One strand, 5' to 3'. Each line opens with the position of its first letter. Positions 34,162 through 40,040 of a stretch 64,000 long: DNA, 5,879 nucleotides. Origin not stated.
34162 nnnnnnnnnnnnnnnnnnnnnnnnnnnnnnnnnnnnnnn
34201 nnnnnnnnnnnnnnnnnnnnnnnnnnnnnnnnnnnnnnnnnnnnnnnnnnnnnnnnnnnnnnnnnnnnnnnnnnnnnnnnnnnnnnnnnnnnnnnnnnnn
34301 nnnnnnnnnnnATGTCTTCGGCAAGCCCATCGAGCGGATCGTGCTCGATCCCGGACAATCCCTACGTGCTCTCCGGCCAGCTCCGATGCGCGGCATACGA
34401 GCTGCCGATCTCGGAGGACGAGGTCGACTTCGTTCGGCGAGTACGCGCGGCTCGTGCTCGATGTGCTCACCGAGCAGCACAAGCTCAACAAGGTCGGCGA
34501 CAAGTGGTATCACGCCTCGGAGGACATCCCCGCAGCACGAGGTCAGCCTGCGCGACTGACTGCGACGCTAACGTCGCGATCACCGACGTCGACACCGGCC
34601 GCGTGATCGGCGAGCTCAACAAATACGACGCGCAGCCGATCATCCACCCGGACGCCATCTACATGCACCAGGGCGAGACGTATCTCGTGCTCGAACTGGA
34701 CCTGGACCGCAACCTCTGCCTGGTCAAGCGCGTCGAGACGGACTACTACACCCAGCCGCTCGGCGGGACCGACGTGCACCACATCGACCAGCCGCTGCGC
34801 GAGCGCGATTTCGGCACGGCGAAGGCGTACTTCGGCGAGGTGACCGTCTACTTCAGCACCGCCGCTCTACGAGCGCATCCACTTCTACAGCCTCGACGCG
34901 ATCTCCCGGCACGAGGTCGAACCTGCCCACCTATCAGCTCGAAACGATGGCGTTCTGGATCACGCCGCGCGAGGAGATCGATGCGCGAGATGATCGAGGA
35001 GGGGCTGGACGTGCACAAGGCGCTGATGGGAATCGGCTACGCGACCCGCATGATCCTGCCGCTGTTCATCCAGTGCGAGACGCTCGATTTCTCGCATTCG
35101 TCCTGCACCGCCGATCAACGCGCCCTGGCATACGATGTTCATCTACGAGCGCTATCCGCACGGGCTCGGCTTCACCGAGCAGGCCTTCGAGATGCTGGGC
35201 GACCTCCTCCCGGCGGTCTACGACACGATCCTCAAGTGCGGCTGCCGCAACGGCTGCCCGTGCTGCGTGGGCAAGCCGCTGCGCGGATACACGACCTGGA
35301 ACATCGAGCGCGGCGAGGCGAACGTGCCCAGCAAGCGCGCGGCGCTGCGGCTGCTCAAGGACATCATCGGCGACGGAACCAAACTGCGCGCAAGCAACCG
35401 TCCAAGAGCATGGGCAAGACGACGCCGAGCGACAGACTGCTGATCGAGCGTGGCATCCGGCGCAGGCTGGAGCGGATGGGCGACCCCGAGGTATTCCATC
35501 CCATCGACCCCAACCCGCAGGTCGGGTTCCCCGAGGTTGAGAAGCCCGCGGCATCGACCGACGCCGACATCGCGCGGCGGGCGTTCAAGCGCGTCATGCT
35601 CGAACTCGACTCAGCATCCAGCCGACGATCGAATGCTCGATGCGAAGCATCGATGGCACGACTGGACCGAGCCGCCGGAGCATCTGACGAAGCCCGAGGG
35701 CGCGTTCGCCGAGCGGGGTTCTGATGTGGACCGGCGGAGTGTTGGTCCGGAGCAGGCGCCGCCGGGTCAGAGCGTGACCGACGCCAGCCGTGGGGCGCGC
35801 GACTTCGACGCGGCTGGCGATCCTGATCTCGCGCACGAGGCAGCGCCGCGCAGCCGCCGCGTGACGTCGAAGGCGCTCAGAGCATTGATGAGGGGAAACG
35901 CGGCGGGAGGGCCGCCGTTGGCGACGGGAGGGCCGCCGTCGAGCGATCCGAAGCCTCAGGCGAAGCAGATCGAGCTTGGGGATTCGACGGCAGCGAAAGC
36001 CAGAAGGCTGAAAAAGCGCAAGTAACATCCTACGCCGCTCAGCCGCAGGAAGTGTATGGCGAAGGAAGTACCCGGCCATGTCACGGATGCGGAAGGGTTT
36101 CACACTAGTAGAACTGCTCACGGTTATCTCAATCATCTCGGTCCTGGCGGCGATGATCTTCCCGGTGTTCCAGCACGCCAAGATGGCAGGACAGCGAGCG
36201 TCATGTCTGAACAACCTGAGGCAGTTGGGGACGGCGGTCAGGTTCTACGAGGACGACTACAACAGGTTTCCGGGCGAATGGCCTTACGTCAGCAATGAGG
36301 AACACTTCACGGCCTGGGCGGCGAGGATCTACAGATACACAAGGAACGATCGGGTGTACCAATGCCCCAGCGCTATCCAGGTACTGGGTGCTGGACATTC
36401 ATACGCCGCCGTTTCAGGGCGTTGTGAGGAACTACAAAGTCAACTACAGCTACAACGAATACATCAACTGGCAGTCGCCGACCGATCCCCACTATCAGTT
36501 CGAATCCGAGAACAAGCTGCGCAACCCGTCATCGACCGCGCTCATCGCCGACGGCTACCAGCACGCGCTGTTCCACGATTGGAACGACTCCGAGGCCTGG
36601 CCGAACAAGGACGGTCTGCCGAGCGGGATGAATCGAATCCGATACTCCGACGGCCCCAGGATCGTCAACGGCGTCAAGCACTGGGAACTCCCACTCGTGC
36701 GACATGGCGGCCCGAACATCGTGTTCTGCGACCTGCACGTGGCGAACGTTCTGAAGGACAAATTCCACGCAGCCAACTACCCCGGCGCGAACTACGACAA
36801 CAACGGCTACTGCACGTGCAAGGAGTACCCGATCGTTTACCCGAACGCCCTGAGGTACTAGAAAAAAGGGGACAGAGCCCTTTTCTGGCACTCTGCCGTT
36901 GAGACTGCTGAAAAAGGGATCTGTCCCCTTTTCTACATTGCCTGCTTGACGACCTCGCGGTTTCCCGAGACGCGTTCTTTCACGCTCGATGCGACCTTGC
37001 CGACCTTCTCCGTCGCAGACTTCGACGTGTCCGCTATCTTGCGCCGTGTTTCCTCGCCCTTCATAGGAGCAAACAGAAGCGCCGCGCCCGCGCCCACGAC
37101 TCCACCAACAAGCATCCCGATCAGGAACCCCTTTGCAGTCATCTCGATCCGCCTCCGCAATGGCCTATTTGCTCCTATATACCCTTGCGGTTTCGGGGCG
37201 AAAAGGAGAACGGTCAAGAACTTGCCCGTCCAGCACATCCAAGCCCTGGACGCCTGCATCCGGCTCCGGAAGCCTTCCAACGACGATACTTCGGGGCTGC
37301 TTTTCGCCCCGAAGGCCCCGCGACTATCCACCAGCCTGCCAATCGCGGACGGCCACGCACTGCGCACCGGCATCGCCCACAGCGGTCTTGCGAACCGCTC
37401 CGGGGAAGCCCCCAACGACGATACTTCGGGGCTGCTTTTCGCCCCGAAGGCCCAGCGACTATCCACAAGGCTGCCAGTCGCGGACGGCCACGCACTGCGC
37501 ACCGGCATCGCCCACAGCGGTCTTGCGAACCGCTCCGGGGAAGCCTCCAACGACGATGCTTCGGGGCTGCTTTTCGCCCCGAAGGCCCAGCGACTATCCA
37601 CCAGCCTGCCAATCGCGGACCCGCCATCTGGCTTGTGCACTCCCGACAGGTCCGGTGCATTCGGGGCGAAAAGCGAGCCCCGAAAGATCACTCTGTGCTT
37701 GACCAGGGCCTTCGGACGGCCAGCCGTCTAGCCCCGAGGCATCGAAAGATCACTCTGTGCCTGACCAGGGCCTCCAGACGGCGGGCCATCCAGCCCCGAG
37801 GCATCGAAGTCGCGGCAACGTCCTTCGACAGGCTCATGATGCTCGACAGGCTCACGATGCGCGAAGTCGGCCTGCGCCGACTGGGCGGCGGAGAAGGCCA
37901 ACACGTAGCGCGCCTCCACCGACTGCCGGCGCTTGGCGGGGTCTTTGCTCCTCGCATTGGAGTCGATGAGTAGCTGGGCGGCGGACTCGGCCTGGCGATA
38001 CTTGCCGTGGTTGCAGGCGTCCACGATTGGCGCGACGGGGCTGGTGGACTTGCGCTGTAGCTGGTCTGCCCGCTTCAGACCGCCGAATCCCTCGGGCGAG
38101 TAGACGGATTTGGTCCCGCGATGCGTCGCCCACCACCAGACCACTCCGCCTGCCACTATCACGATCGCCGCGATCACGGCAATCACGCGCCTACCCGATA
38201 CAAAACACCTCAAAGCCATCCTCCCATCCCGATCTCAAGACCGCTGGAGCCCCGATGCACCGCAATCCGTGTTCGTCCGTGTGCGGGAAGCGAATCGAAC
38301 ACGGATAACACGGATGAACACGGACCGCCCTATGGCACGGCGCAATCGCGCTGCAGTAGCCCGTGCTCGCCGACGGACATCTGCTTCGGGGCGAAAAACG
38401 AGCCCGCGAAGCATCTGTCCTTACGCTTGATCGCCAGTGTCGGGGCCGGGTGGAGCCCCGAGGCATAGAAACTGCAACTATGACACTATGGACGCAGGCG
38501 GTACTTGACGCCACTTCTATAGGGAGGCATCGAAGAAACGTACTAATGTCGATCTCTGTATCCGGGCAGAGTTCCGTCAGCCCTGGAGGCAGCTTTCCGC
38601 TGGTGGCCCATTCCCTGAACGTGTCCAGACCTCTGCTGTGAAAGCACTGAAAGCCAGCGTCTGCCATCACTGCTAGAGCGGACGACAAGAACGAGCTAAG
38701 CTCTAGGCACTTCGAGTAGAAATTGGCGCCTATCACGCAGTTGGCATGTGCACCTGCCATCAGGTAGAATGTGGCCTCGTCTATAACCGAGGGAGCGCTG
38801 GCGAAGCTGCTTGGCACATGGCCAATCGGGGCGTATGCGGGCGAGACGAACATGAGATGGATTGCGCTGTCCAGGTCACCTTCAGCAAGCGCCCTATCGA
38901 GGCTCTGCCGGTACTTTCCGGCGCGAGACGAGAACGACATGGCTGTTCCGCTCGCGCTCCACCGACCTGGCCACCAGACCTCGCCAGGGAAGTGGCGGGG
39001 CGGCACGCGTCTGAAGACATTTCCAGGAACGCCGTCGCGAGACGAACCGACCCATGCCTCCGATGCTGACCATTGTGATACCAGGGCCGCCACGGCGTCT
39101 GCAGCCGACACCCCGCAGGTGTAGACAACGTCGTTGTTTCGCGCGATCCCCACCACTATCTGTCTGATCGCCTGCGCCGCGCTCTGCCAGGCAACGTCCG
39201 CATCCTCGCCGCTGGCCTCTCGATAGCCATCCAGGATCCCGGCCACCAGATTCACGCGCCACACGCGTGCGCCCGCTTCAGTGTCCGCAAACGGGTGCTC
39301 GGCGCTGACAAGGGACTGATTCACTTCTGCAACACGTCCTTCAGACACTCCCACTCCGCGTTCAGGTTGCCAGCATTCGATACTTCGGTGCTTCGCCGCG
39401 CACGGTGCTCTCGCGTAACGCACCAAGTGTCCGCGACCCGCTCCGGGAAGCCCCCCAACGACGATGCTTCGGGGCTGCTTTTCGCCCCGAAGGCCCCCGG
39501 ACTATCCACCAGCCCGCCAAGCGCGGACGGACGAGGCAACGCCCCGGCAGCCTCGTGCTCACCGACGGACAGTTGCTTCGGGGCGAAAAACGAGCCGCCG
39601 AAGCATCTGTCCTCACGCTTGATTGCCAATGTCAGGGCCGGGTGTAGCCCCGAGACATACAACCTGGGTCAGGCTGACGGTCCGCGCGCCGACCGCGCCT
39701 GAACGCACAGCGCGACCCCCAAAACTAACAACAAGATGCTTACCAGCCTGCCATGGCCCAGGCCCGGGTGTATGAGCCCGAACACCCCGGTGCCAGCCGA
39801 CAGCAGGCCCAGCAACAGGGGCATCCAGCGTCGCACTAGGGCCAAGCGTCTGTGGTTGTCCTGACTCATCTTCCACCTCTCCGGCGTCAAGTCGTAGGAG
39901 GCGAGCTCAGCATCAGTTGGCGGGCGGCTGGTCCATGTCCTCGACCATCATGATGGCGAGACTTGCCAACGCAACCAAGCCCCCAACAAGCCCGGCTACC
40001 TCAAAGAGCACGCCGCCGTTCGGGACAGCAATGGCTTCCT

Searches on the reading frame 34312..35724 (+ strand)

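Call 45: search_protein_families(library=pfam, max_evalue=0.00001, proteins=[window:34312-35724:+])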
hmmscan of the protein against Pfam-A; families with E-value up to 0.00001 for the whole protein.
window:34312-35724:+ (470 aa): 1 family
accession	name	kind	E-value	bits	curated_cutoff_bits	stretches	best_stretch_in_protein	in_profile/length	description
PF22982.3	WHD_HRQ1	-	1.1e-06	30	27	1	14-43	3-34/70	ATP-dependent helicase HRQ1, winged helix domain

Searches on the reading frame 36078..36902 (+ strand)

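Call 62: search_protein_families(library=pfam, max_evalue=0.01, proteins=[window:36078-36902:+])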
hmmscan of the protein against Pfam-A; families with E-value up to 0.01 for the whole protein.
window:36078-36902:+ (274 aa): 2 families
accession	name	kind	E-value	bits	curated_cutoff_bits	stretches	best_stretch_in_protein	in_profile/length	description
PF07596.16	SBP_bac_10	-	1.2e-07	32.6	23.3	1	32-85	1-57/268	Protein of unknown function (DUF1559)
PF07963.17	N_methyl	-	2.6e-07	30.3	21.2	1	3-28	2-27/27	Prokaryotic N-terminal methylation motif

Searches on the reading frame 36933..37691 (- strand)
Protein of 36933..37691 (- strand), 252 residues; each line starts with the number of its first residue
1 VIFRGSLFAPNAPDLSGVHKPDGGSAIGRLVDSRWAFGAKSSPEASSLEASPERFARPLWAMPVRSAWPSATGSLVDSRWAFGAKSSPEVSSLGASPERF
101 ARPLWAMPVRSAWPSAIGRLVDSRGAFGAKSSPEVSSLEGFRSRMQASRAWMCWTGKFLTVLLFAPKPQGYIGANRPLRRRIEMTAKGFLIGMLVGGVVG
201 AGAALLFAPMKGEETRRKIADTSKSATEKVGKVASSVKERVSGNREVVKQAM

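Call 62: search_protein_families(library=pfam, max_evalue=0.01, proteins=[window:36933-37691:-])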
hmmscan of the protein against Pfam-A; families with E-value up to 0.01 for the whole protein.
window:36933-37691:- (252 aa): 2 families
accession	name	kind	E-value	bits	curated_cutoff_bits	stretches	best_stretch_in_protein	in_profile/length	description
PF12732.12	YtxH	-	1.6e-15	57.7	37.5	1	190-243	1-54/71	YtxH-like protein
PF05612.17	Leg1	-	0.0099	15.5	25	0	88-131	46-89/331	Leg1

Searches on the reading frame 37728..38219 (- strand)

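Call 7: search_protein_families(library=pfam, max_evalue=0.1, proteins=[window:37728-38219:-])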
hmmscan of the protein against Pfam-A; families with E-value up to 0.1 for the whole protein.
window:37728-38219:- (163 aa): 0 families

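Call 9: search_protein_families(library=ncbifam, max_evalue=0.1, proteins=[window:37728-38219:-])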
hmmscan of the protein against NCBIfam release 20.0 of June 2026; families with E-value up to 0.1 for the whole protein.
window:37728-38219:- (163 aa): 1 family
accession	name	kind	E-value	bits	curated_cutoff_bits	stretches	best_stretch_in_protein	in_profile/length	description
NF050114.1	Rv3212_fam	equivalog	0.0042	16.3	150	1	12-45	8-41/393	Rv3212 family protein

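Call 10: search_protein_families(library=padloc, max_evalue=0.1, proteins=[window:37728-38219:-])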
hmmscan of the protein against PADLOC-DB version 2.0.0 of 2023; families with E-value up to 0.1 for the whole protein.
window:37728-38219:- (163 aa): 0 families

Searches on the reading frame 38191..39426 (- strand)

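Call 7: search_protein_families(library=pfam, max_evalue=0.1, proteins=[window:38191-39426:-])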
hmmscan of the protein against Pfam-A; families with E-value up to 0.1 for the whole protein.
window:38191-39426:- (411 aa): 0 families

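Call 9: search_protein_families(library=ncbifam, max_evalue=0.1, proteins=[window:38191-39426:-])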
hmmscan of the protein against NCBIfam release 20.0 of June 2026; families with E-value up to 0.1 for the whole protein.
window:38191-39426:- (411 aa): 1 family
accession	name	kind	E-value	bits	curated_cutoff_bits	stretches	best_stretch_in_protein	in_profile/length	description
NF004313.0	PRK05710.1-2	equivalog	0.07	12.3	380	0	74-139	70-139/299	tRNA glutamyl-Q(34) synthetase GluQRS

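Call 10: search_protein_families(library=padloc, max_evalue=0.1, proteins=[window:38191-39426:-])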
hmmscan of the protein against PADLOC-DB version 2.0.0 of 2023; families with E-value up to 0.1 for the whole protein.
window:38191-39426:- (411 aa): 0 families

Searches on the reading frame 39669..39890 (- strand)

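Call 62: search_protein_families(library=pfam, max_evalue=0.01, proteins=[window:39669-39890:-])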
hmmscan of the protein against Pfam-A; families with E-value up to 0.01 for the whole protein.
window:39669-39890:- (73 aa): 1 family
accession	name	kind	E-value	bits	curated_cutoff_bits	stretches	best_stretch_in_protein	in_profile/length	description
PF18169.6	SLATT_6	-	0.0072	16.4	27.1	1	23-66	34-77/176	SMODS and SLOG-associating 2TM effector domain 6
